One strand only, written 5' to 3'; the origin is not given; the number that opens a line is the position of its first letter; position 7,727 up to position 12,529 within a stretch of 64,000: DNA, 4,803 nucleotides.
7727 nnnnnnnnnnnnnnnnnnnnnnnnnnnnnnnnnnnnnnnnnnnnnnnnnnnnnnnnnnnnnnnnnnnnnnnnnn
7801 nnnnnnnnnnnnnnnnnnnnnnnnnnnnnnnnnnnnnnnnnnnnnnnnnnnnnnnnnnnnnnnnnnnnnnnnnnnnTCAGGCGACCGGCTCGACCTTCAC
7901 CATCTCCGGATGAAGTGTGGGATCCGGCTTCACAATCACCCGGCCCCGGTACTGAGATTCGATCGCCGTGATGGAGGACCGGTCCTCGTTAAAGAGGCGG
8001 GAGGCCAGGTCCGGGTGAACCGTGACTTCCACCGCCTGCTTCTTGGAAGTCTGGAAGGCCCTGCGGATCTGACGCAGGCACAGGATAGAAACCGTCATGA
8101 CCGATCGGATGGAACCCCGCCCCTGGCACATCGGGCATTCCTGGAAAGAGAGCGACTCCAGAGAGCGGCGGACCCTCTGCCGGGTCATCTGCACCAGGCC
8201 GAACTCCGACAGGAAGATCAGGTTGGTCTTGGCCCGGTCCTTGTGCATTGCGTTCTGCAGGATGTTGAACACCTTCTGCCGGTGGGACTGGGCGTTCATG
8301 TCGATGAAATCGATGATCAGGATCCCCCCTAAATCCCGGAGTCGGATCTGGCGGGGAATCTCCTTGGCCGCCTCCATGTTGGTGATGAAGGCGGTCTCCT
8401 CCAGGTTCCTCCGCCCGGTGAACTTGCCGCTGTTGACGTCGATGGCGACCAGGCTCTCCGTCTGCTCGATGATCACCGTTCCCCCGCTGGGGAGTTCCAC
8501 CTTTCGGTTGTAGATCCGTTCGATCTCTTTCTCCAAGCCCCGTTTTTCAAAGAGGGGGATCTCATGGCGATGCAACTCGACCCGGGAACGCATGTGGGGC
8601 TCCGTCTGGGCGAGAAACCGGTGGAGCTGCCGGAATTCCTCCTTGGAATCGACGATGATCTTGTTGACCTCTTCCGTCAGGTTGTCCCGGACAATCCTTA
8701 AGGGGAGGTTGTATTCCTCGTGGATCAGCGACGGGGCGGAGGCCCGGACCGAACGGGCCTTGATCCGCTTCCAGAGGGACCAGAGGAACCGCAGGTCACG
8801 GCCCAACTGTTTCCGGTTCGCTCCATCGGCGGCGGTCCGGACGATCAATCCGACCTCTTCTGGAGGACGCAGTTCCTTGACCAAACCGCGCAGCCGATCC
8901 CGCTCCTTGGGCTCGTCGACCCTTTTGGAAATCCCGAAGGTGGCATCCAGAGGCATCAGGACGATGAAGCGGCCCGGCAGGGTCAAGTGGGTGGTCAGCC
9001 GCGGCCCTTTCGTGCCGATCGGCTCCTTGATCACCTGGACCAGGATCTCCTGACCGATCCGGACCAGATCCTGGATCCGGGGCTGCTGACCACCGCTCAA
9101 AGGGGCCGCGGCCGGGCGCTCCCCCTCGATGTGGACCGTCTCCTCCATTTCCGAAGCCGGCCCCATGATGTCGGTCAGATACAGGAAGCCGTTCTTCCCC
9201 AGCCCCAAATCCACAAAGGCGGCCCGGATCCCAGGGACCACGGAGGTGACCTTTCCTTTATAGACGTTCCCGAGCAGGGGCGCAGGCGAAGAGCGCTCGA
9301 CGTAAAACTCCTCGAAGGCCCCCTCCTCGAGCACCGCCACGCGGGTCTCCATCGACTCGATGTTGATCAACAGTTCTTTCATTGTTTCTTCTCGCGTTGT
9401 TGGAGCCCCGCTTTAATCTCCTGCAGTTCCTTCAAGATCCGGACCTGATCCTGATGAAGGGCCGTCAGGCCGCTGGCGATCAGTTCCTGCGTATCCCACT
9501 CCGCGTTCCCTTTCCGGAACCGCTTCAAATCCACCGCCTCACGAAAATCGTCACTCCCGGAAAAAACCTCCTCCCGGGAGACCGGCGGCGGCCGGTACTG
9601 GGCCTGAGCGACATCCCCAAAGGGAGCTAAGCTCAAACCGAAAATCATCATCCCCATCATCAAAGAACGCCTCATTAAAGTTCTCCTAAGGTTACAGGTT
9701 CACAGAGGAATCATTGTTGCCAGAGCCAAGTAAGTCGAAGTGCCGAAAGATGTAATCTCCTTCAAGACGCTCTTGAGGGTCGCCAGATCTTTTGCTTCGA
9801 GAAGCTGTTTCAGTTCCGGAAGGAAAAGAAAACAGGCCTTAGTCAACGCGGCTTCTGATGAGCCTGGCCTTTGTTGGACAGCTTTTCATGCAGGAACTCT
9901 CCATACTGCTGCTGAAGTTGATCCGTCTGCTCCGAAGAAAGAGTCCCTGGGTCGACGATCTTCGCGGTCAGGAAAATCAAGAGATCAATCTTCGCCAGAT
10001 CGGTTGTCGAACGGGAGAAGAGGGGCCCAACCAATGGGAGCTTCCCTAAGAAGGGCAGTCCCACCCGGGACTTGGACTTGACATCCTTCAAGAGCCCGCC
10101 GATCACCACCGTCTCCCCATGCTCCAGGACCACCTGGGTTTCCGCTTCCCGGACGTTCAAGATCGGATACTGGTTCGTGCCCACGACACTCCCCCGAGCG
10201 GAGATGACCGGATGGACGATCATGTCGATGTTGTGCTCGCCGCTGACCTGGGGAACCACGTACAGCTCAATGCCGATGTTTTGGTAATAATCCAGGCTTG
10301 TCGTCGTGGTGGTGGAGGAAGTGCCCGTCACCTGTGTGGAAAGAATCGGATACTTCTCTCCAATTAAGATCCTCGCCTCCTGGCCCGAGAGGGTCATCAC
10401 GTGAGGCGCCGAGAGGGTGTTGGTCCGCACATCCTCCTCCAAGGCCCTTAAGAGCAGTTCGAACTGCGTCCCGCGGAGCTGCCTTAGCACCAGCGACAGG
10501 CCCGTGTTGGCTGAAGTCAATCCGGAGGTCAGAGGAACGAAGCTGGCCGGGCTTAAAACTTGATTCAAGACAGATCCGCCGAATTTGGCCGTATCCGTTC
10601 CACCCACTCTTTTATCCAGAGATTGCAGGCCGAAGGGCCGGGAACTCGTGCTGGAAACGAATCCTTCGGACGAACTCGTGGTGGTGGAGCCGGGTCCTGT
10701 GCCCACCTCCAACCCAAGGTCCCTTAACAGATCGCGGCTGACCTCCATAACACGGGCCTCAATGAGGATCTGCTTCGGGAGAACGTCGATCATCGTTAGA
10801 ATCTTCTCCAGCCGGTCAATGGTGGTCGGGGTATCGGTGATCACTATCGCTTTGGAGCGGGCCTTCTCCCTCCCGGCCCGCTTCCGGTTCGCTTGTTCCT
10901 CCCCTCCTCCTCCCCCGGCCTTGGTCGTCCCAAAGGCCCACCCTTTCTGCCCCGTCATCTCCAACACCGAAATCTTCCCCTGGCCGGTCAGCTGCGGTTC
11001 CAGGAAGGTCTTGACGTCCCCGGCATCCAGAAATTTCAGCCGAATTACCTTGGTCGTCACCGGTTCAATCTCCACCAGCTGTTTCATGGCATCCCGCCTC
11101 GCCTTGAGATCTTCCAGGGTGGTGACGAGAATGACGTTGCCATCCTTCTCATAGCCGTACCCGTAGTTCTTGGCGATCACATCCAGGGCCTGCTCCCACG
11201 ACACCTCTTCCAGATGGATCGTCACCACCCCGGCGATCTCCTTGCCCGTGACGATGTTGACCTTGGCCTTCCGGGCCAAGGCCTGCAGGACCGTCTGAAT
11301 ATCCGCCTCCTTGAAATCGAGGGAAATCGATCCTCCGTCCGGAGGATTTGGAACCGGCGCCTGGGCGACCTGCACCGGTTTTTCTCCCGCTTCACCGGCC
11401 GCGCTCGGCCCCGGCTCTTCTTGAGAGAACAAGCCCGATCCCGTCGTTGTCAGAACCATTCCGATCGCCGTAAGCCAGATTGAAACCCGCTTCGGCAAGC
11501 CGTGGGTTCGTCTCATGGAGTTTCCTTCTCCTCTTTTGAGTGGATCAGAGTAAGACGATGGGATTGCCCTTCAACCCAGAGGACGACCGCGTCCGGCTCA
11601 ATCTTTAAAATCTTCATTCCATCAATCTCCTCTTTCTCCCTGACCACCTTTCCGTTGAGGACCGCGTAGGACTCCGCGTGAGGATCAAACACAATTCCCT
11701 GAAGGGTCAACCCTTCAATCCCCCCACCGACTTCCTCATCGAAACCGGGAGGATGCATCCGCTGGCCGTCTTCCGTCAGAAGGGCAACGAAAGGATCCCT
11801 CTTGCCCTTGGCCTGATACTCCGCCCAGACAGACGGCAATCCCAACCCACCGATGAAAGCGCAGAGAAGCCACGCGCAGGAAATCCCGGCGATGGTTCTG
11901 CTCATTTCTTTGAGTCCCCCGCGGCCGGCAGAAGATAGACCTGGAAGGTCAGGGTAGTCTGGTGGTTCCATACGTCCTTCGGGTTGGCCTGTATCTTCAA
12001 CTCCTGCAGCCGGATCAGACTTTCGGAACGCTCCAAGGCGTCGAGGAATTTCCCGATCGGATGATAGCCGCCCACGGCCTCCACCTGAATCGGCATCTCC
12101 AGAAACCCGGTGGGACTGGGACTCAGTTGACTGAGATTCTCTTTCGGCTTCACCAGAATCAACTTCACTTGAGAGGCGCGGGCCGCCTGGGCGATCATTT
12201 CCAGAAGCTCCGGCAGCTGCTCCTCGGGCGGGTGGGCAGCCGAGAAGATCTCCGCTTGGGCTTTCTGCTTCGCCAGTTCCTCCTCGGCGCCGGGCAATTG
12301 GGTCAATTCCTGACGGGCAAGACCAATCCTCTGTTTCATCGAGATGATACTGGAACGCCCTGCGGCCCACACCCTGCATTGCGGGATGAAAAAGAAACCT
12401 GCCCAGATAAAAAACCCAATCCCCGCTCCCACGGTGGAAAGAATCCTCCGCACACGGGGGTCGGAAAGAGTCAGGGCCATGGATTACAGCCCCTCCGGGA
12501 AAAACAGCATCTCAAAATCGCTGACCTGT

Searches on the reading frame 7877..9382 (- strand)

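Call 18: search_protein_families(library=ncbifam, proteins=[window:7877-9382:-], max_evalue=0.00001)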
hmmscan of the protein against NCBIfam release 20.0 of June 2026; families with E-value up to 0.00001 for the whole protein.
window:7877-9382:- (501 aa): 5 families
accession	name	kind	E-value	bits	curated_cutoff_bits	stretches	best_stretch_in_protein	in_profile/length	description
TIGR00757.1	RNaseEG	subfamily_domain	3.7e-146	487.3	325.95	1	12-434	1-412/415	Rne/Rng family ribonuclease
NF008689.0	PRK11712.1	equivalog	6.9e-142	473.3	594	1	2-490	3-479/489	ribonuclease G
NF008074.0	PRK10811.1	equivalog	3.9e-106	356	908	1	1-487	1-476/1068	ribonuclease E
NF052586.1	RnaseECyano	equivalog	5.9e-88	295.8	900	1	16-472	15-451/619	ribonuclease E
NF052588.1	RnaseEMycob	equivalog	3.6e-85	286.5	1400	1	13-425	339-746/945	ribonuclease E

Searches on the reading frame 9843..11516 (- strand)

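Call 28: search_protein_families(library=pfam, proteins=[window:9843-11516:-], max_evalue=0.00001)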
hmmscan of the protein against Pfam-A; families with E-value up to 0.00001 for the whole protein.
window:9843-11516:- (557 aa): 3 families
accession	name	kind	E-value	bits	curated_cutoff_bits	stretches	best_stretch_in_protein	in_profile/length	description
PF00263.26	Secretin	-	6.3e-42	143.5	27.5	1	358-522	1-169/169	Bacterial type II and III secretion system protein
PF07660.19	STN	-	1.5e-10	41.1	28.4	1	88-132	3-50/52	Secretin and TonB N terminus short domain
PF03958.22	Secretin_N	-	1.5e-07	31.9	28.2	1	155-249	1-69/69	Bacterial type II/III secretion system short domain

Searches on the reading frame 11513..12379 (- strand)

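Call 38: search_protein_families(library=pfam, proteins=[window:11513-12379:-], max_evalue=0.00001)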
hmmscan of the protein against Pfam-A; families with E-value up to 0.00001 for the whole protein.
window:11513-12379:- (288 aa): 2 families
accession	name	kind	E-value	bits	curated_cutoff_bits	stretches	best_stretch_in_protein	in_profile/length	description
PF16537.11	T2SSB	-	3e-06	27.2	28.4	1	224-276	4-58/60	Type II secretion system protein B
PF23862.1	CdsD_C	-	8.6e-06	26.2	27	0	237-275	16-54/56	CdsD C-terminal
